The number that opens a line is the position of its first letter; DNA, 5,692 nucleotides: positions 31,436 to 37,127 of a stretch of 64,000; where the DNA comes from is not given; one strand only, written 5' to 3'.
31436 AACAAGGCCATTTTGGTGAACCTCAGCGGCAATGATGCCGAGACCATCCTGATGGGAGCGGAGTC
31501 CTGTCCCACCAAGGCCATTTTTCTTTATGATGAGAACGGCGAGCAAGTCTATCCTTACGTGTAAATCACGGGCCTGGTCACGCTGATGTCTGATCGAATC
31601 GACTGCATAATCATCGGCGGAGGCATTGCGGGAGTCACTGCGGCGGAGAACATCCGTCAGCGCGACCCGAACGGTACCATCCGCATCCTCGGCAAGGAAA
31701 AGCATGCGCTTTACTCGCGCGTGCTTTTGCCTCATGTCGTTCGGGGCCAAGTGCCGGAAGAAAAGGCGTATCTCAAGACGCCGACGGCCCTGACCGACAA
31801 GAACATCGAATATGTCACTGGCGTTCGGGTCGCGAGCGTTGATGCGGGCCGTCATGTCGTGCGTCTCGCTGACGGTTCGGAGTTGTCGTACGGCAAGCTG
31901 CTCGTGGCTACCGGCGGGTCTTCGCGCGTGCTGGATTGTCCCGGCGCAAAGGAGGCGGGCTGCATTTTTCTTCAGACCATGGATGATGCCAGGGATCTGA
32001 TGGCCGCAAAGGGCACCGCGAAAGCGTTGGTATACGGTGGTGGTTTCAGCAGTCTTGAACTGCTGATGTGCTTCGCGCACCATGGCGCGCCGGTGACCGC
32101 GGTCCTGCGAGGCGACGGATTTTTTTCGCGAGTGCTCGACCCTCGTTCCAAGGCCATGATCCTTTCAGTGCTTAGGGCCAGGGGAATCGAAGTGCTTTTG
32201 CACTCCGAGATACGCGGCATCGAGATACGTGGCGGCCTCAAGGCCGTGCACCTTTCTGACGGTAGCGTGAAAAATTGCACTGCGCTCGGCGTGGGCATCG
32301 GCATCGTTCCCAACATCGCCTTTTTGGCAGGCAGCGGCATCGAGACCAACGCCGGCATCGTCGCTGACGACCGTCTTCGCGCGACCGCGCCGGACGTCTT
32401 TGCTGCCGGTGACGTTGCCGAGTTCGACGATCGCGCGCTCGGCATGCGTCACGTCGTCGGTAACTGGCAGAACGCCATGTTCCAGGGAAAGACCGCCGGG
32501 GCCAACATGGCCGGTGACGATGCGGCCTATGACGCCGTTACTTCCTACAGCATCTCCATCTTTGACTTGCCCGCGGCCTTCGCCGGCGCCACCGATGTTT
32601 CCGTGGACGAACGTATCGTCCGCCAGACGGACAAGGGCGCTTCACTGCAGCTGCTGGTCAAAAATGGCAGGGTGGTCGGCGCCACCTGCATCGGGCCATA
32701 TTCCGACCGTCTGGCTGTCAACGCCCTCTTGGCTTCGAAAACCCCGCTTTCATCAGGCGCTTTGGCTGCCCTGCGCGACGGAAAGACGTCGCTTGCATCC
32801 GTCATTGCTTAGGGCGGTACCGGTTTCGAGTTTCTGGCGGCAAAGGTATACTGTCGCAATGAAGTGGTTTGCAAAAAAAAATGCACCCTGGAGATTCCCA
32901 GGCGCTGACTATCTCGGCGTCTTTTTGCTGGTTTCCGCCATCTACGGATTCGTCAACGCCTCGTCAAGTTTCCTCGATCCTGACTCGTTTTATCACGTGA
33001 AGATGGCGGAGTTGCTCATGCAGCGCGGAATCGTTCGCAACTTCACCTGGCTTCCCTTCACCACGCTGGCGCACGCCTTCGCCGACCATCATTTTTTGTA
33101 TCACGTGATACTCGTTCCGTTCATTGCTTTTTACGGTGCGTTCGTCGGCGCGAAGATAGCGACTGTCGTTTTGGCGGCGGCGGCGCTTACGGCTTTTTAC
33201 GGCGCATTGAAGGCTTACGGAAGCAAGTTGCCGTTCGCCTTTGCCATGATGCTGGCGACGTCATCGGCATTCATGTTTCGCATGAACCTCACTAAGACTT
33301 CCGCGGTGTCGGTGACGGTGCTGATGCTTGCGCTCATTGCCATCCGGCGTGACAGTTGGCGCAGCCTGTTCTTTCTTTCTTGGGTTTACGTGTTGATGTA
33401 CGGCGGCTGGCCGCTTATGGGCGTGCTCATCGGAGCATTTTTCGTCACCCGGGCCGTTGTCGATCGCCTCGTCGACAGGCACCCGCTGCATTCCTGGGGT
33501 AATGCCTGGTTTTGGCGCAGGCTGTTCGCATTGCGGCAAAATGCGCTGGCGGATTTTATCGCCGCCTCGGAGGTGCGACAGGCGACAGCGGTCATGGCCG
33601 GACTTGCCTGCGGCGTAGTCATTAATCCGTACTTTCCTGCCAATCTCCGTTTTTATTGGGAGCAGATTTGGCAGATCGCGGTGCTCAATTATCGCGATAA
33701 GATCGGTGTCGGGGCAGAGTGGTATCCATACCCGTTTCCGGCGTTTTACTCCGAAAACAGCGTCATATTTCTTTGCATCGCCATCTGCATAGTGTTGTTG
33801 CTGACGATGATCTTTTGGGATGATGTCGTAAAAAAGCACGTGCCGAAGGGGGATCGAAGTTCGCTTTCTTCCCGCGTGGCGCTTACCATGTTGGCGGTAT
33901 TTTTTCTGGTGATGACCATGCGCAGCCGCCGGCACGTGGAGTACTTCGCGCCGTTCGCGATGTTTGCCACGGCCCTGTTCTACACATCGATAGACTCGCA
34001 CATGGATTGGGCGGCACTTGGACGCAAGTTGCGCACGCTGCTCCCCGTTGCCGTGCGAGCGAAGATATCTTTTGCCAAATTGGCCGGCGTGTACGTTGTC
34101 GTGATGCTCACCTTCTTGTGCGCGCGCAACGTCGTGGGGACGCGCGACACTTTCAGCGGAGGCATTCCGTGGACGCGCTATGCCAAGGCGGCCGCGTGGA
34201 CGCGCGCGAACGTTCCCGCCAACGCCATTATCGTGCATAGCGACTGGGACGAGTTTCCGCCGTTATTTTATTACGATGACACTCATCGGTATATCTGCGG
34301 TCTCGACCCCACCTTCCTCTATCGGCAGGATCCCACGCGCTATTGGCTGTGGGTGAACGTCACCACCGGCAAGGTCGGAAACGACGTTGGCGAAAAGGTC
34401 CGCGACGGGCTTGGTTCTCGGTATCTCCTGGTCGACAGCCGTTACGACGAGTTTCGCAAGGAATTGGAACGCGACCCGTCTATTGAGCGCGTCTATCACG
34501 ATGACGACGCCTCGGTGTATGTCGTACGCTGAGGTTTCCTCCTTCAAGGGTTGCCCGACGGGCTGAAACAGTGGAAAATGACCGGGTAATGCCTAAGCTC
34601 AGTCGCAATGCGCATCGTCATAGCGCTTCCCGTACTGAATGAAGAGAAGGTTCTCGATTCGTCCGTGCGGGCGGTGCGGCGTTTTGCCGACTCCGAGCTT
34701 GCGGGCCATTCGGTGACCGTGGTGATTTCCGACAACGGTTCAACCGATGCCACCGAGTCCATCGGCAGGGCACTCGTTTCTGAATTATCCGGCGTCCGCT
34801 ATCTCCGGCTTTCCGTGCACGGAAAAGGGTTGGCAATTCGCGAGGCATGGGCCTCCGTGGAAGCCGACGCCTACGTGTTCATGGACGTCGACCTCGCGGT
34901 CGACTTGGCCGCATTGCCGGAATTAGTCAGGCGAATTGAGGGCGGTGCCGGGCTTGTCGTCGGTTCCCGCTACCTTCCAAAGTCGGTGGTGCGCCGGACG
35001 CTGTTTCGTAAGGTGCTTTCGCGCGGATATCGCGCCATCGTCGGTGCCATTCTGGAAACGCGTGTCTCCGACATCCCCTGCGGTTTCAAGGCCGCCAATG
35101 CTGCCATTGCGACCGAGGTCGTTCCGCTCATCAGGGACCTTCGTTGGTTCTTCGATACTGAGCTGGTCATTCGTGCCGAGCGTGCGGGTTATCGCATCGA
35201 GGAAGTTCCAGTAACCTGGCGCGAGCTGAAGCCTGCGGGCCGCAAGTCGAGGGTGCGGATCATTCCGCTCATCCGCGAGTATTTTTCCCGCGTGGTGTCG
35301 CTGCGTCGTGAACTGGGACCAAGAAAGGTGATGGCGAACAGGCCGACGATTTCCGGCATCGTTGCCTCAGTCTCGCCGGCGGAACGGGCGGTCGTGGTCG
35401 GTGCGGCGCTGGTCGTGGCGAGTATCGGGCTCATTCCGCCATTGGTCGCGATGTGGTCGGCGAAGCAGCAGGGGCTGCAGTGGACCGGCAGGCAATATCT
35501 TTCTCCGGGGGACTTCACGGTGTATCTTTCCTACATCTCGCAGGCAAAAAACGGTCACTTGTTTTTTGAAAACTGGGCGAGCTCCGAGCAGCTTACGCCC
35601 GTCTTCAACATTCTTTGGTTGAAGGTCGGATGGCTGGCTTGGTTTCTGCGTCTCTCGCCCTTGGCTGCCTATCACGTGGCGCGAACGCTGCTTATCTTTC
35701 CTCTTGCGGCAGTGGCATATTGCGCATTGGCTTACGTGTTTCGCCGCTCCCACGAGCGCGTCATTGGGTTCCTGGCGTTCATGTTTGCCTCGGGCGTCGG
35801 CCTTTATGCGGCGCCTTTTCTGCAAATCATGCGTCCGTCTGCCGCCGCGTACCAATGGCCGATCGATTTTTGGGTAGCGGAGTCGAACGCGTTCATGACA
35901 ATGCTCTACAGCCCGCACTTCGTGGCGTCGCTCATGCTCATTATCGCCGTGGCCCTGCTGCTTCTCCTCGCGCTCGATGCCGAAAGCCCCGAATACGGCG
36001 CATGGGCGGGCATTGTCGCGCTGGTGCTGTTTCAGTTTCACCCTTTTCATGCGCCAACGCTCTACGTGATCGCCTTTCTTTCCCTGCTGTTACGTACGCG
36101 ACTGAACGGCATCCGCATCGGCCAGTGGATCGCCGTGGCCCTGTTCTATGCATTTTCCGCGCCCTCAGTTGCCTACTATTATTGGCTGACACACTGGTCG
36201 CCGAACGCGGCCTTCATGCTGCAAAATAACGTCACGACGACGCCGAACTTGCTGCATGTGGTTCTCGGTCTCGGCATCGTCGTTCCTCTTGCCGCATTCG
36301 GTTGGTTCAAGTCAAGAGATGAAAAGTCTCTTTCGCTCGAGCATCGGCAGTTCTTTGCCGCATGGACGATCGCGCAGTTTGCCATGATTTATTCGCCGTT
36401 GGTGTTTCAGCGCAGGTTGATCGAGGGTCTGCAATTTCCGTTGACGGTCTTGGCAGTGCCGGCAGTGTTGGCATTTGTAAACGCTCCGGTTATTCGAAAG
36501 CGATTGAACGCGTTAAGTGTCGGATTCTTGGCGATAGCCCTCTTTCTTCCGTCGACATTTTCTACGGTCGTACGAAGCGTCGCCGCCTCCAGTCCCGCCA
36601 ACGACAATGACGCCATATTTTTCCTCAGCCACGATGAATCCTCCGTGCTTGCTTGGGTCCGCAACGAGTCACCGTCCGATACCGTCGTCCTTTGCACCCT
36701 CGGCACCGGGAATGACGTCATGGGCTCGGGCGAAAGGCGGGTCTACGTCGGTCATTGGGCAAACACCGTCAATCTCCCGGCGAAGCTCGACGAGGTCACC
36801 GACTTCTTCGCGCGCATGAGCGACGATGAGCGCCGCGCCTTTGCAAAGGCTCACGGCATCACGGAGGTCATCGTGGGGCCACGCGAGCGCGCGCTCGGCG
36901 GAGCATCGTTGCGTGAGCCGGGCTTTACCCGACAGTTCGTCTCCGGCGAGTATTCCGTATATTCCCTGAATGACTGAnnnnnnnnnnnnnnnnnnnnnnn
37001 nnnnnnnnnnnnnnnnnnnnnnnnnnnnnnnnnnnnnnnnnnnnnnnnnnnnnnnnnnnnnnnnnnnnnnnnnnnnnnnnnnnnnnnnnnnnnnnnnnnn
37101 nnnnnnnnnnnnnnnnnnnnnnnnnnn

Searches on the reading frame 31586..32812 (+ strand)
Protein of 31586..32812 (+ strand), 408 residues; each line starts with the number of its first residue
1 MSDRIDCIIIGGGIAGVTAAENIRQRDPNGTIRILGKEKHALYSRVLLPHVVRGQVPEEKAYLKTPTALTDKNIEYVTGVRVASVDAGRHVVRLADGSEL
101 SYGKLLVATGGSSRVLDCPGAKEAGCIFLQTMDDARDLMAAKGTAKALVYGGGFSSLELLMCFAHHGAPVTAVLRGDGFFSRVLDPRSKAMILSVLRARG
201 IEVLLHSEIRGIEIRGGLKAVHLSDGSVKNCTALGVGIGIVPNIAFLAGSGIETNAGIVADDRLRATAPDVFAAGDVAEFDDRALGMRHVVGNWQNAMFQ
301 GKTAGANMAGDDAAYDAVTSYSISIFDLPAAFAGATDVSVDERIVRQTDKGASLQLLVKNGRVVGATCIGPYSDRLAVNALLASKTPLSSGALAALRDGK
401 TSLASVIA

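Call 19: search_protein_families(library=pfam, proteins=[window:31586-32812:+], max_evalue=0.001)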
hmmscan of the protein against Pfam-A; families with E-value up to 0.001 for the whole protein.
window:31586-32812:+ (408 aa): 5 families
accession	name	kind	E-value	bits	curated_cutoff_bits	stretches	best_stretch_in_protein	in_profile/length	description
PF07992.20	Pyr_redox_2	-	1.5e-55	189.2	26.1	1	6-301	2-291/291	Pyridine nucleotide-disulphide oxidoreductase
PF00070.33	Pyr_redox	-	9.6e-13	48.9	22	1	146-225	1-81/82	Pyridine nucleotide-disulphide oxidoreductase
PF13738.12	Pyr_redox_3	-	1.1e-08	35.2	30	1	61-275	85-305/305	Pyridine nucleotide-disulphide oxidoreductase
PF03486.20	HI0933_like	-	7.9e-05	22.6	50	0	6-28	2-24/244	HI0933-like protein Rossmann domain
PF01266.30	DAO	-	0.00083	19.4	27.9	0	6-26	1-21/353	FAD dependent oxidoreductase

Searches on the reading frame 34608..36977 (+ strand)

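Call 7: search_protein_families(library=pfam, proteins=[window:34608-36977:+], max_evalue=0.001)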
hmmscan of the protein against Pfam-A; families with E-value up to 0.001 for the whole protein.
window:34608-36977:+ (789 aa): 1 family
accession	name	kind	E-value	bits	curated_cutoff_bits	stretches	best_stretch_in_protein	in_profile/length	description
PF00535.33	Glycos_transf_2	-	4e-17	63.1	23.3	1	5-161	2-157/168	Glycosyl transferase family 2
